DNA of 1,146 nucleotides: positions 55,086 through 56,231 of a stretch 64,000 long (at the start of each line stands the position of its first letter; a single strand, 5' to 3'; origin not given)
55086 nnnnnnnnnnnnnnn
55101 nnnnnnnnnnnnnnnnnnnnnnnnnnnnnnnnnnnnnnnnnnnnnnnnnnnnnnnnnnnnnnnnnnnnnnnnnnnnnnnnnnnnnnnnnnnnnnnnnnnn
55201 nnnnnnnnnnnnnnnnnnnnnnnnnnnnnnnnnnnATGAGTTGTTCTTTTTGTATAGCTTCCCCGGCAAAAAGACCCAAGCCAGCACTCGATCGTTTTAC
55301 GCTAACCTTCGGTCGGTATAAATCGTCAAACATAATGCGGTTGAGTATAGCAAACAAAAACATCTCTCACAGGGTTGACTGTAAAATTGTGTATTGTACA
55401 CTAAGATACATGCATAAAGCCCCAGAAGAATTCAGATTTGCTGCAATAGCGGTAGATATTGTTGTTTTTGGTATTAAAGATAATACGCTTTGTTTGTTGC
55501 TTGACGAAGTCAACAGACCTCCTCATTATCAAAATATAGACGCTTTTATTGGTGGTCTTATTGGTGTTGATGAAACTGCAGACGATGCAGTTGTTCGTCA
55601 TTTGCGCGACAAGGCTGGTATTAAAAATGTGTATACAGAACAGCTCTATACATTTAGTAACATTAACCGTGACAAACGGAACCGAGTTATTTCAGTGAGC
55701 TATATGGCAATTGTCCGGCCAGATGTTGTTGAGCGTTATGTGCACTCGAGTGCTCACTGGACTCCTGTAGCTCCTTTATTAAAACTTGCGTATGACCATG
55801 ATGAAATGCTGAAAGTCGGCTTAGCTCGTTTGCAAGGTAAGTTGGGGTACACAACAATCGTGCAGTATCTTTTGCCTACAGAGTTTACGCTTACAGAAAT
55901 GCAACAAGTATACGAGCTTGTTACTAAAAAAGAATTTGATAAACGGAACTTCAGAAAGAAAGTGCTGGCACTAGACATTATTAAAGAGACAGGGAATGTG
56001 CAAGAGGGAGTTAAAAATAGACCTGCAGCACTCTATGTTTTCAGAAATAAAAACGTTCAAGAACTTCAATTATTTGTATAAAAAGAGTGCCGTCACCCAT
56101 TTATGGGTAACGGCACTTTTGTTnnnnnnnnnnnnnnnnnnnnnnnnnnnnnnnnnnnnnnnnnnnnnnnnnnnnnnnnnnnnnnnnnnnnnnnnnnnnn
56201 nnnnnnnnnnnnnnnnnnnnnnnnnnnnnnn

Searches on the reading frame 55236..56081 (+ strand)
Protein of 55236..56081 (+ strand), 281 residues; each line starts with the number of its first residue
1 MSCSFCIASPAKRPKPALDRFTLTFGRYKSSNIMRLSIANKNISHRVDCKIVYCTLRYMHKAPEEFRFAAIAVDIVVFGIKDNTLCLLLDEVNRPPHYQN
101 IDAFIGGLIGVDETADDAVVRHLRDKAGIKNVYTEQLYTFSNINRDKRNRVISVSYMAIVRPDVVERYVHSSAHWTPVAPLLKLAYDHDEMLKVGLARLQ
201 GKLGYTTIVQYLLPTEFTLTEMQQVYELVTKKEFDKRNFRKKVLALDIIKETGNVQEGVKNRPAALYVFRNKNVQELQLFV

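Call 31: search_protein_families(library=pfam, proteins=[window:55236-56081:+], max_evalue=0.001)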
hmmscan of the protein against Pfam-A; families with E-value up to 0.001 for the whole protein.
window:55236-56081:+ (281 aa): 3 families
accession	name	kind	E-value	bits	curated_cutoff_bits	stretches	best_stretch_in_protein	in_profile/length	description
PF21906.2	NrtR_WHD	-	2.1e-22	79.5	27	1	211-269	3-61/61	NrtR DNA-binding winged helix domain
PF19368.5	AraR_C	-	1.3e-10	41.8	23.8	1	205-275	1-72/82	AraR C-terminal winged HTH domain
PF00293.34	NUDIX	-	4.4e-06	27.2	21.1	1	71-190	4-129/134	NUDIX domain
